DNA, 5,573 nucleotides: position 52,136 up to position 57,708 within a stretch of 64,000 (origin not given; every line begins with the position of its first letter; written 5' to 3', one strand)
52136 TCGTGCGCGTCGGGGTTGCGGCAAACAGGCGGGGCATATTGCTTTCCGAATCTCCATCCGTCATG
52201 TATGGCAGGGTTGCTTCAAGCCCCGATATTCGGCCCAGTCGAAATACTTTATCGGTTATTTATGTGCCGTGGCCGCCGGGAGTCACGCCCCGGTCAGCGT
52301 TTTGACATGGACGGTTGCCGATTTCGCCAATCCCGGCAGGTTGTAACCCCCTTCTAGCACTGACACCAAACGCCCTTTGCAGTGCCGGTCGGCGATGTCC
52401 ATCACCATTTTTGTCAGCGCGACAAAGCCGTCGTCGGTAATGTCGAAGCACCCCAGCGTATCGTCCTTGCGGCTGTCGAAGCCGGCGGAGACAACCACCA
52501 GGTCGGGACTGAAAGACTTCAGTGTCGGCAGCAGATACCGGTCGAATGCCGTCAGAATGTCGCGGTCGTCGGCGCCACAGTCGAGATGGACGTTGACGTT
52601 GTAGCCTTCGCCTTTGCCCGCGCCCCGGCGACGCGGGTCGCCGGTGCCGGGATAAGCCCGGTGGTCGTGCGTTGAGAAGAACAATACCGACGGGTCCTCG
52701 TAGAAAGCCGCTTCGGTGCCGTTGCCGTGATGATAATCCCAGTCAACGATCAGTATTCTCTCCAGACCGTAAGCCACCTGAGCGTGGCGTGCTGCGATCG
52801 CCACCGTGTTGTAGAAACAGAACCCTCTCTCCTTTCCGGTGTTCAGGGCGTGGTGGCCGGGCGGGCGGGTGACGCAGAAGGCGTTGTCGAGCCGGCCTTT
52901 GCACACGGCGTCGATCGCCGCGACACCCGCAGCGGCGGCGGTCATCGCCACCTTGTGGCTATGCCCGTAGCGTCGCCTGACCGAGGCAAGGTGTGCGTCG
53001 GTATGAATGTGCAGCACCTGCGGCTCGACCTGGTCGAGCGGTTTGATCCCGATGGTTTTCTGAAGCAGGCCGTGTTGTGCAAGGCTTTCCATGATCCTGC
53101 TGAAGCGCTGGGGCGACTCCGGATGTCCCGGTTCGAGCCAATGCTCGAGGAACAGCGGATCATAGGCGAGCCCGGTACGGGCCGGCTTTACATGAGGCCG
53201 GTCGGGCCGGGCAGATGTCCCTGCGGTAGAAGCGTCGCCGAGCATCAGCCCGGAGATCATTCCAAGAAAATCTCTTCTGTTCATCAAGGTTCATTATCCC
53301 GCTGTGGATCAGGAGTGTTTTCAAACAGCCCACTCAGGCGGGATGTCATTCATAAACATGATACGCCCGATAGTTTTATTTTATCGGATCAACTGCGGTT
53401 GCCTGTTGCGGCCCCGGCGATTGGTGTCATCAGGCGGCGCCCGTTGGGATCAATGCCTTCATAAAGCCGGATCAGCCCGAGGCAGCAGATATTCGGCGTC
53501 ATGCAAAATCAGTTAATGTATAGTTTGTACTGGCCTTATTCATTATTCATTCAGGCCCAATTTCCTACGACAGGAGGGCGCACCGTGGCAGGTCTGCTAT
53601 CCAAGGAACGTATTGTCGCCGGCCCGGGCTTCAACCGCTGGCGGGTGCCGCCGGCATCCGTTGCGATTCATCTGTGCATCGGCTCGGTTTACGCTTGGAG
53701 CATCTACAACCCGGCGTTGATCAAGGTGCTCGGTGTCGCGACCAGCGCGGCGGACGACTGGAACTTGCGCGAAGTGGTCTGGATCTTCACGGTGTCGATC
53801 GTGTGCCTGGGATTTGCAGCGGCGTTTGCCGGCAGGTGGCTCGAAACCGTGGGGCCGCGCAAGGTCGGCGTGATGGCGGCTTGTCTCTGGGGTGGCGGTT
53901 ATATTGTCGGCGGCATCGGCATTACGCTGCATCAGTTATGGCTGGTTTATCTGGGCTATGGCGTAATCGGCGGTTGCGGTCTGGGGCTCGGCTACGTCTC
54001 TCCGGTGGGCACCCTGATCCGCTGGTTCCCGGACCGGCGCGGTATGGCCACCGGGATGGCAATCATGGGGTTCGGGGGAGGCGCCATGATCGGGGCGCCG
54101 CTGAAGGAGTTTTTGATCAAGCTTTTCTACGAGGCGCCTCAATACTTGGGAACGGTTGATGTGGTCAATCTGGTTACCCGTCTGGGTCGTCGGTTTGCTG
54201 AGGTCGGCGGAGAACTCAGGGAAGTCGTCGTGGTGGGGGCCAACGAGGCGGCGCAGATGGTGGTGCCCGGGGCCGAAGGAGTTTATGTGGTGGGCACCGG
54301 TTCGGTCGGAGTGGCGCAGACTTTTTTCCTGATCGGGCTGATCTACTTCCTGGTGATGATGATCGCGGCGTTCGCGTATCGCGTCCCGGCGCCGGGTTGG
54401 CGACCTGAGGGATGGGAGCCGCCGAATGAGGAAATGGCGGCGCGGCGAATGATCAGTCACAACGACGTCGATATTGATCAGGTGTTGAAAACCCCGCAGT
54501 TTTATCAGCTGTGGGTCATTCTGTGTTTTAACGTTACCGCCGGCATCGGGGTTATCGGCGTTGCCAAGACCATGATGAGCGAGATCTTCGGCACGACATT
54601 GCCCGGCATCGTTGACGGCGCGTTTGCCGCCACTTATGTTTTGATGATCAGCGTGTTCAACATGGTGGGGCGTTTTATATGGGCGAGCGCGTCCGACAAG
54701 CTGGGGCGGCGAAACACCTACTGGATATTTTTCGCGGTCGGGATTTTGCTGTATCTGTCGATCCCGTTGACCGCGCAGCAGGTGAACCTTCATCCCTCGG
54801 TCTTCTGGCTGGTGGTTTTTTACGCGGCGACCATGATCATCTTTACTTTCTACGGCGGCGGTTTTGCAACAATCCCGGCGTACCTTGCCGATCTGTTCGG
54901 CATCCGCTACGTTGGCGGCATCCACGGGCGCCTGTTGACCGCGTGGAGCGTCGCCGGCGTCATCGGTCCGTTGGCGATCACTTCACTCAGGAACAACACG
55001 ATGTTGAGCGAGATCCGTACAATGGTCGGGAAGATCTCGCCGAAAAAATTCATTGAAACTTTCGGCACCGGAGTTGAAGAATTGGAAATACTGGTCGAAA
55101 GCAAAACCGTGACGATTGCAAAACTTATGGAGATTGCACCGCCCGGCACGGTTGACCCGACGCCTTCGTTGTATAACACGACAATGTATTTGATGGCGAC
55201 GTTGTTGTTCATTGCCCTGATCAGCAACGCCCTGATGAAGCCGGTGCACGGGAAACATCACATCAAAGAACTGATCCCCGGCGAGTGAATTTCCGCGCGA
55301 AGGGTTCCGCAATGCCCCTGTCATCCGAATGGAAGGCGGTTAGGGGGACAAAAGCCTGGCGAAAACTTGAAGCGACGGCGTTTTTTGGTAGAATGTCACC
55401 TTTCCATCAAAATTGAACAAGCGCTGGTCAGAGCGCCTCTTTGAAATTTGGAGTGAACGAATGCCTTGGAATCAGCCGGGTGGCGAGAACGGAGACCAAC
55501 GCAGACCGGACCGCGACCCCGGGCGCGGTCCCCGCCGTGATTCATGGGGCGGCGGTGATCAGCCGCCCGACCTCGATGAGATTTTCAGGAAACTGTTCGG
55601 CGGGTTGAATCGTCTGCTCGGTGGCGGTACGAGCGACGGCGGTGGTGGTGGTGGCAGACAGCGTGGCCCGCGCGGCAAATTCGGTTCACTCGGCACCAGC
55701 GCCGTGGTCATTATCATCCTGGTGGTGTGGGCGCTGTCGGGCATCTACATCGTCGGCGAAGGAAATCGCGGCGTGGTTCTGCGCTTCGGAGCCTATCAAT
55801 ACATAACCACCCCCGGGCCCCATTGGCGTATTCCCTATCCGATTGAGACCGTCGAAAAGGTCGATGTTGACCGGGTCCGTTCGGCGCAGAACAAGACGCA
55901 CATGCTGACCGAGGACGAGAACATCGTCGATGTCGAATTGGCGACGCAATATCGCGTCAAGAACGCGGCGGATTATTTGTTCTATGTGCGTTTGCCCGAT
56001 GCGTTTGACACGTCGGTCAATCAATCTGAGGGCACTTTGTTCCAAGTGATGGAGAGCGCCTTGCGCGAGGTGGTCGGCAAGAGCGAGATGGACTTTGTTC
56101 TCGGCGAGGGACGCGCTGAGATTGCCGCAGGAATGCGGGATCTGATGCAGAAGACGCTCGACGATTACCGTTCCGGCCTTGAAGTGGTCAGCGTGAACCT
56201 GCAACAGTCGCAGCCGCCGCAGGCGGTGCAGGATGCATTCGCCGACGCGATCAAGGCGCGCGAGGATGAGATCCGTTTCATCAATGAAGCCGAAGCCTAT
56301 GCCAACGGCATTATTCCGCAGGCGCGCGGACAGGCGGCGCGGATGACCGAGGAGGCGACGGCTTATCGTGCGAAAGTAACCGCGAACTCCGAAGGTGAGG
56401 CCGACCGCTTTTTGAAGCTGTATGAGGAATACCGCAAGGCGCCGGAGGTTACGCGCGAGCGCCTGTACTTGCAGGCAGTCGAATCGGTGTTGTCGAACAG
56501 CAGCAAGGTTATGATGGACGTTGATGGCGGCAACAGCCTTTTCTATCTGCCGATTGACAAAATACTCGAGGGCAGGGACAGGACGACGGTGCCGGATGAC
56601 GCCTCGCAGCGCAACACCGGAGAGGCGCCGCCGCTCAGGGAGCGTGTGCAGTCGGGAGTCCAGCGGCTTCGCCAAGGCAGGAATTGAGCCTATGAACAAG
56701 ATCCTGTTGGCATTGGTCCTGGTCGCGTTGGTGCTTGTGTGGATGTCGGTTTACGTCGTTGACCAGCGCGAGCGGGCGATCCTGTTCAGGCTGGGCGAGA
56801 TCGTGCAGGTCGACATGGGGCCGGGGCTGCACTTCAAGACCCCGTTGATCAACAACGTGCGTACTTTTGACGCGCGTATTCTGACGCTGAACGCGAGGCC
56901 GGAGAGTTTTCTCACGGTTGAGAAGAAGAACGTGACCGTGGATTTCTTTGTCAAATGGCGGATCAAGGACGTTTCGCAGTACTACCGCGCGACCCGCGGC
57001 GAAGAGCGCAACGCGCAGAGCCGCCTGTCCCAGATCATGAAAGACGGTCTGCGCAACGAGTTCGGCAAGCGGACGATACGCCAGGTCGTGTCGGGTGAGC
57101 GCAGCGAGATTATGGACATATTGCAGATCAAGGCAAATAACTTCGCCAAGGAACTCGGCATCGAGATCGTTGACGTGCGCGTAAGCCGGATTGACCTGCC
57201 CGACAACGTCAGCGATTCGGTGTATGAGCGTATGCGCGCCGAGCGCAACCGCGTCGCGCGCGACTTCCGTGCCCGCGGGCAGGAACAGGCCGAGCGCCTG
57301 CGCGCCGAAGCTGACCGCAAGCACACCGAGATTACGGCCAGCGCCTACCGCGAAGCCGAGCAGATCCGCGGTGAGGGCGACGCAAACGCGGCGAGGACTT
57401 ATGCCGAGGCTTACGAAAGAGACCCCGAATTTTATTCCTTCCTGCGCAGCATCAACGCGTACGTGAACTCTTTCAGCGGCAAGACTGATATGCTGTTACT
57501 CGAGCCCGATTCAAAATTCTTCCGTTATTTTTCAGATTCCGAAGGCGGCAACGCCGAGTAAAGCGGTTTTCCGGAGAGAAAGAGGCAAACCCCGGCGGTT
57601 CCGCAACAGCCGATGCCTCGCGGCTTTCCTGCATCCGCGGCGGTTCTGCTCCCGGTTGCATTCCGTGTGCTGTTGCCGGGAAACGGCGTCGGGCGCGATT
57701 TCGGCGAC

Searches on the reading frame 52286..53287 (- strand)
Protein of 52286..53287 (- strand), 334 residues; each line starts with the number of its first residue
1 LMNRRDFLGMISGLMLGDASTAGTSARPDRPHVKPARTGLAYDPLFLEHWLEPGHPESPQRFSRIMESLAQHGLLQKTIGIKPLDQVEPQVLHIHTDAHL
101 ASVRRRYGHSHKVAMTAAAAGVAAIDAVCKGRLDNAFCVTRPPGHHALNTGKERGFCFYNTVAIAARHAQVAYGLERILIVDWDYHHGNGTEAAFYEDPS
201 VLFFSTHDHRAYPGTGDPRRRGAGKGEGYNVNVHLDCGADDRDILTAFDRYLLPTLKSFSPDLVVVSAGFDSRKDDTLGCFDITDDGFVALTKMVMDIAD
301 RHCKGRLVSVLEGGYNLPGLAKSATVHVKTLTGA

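Call 70: search_protein_families(library=pfam, proteins=[window:52286-53287:-], max_evalue=0.001)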
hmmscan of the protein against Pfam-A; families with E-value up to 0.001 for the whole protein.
window:52286-53287:- (334 aa): 1 family
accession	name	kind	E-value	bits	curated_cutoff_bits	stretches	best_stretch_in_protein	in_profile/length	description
PF00850.24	Hist_deacetyl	-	3.4e-86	289.7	27.9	1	55-331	1-298/298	Histone deacetylase domain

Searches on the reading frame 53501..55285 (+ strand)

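Call 70: search_protein_families(library=pfam, proteins=[window:53501-55285:+], max_evalue=0.001)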
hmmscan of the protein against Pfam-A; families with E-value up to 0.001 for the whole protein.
window:53501-55285:+ (595 aa): 1 family
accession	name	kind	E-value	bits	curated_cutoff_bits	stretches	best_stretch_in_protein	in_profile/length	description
PF07690.21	MFS_1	-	3.9e-27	95.5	33.4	2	63-209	9-148/347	Major Facilitator Superfamily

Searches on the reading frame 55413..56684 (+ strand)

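Call 70: search_protein_families(library=pfam, proteins=[window:55413-56684:+], max_evalue=0.001)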
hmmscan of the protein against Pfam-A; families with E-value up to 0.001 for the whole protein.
window:55413-56684:+ (424 aa): 2 families
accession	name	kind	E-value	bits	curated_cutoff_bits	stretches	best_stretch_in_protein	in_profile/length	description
PF01145.31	Band_7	-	1.1e-29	104.2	23.6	1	113-296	2-175/176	SPFH domain / Band 7 family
PF12221.13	HflK_N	-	2.3e-06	27.9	22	1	17-72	1-44/44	Bacterial membrane protein N terminal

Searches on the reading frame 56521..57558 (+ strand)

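Call 70: search_protein_families(library=pfam, proteins=[window:56521-57558:+], max_evalue=0.001)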
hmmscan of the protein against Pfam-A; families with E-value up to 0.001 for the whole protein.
window:56521-57558:+ (346 aa): 1 family
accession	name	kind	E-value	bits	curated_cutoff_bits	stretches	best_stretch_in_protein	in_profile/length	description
PF01145.31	Band_7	-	1.3e-32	113.7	23.6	1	79-255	2-167/176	SPFH domain / Band 7 family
